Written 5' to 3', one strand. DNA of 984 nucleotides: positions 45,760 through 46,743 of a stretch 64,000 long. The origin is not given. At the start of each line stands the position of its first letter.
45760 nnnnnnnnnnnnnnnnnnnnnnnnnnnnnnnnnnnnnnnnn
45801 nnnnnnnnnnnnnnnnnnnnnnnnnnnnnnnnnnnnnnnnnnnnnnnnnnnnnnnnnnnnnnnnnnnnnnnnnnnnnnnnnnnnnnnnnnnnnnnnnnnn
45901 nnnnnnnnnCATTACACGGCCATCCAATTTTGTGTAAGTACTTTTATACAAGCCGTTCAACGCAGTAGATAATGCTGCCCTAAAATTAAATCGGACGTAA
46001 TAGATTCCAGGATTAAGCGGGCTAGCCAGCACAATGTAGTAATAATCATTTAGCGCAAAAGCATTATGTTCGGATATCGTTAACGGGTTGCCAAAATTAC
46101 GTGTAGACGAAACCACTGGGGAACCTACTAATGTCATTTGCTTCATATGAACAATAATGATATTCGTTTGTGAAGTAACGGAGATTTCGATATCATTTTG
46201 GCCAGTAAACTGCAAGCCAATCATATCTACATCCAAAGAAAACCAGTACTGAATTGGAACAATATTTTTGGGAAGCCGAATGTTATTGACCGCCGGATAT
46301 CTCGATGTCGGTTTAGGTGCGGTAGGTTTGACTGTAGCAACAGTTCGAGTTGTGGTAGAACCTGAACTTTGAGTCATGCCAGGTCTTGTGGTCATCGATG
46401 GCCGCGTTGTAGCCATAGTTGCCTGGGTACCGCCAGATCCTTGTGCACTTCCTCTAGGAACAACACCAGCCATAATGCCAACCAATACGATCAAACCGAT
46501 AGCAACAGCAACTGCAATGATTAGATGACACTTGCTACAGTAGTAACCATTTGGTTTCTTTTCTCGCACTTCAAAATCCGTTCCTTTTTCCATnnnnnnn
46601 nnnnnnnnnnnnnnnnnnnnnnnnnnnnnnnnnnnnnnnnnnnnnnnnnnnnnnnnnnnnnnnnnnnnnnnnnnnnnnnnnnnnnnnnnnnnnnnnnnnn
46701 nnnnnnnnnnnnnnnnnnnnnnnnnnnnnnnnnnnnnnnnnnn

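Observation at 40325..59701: Head-to-head (divergent) APN paralogue pair sharing a ~5 kb satellite-rich intergenic region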

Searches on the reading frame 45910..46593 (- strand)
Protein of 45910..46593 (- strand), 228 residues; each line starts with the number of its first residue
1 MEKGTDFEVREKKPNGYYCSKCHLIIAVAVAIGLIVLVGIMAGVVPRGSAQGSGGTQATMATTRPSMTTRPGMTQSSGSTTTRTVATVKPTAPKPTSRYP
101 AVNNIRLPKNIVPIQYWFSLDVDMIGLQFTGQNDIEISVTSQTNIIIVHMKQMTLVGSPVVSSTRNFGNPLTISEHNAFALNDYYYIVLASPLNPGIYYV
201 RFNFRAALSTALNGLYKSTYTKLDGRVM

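Call 46: find_homologous_proteins(query=window:45910-46593:-, max_evalue=1e-10)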
Query seq(228 aa) (228 aa): 3 proteins with E <= 1e-10 among 560 candidates.
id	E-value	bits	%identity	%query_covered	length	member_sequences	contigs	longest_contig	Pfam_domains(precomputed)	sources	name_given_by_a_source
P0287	7.0e-104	364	72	100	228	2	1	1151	PF17900.7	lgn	-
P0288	3.1e-58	215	48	96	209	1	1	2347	PF17900.7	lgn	-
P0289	1.5e-55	207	48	98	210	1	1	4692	PF17900.7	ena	-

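Call 47: find_encoding_contigs(protein=P0287, flank=10000, max_places=6)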
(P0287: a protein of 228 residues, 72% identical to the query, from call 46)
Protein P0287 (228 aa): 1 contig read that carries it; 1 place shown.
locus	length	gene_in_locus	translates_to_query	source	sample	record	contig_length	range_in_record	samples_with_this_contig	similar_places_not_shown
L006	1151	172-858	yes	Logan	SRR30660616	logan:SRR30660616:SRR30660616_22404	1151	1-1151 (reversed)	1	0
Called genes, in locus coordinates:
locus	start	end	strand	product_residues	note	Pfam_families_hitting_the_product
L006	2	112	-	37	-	?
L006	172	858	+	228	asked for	PF17900:Peptidase_M1_N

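Call 48: find_encoding_contigs(protein=P0289, flank=10000, max_places=4)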
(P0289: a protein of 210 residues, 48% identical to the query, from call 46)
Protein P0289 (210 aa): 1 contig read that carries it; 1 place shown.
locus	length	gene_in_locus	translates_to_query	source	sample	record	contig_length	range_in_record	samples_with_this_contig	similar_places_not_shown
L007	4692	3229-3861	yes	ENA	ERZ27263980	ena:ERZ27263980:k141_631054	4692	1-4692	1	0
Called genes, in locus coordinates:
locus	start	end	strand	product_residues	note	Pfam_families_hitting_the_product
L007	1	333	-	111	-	?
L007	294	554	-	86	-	-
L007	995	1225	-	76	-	-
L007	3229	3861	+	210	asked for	PF17900:Peptidase_M1_N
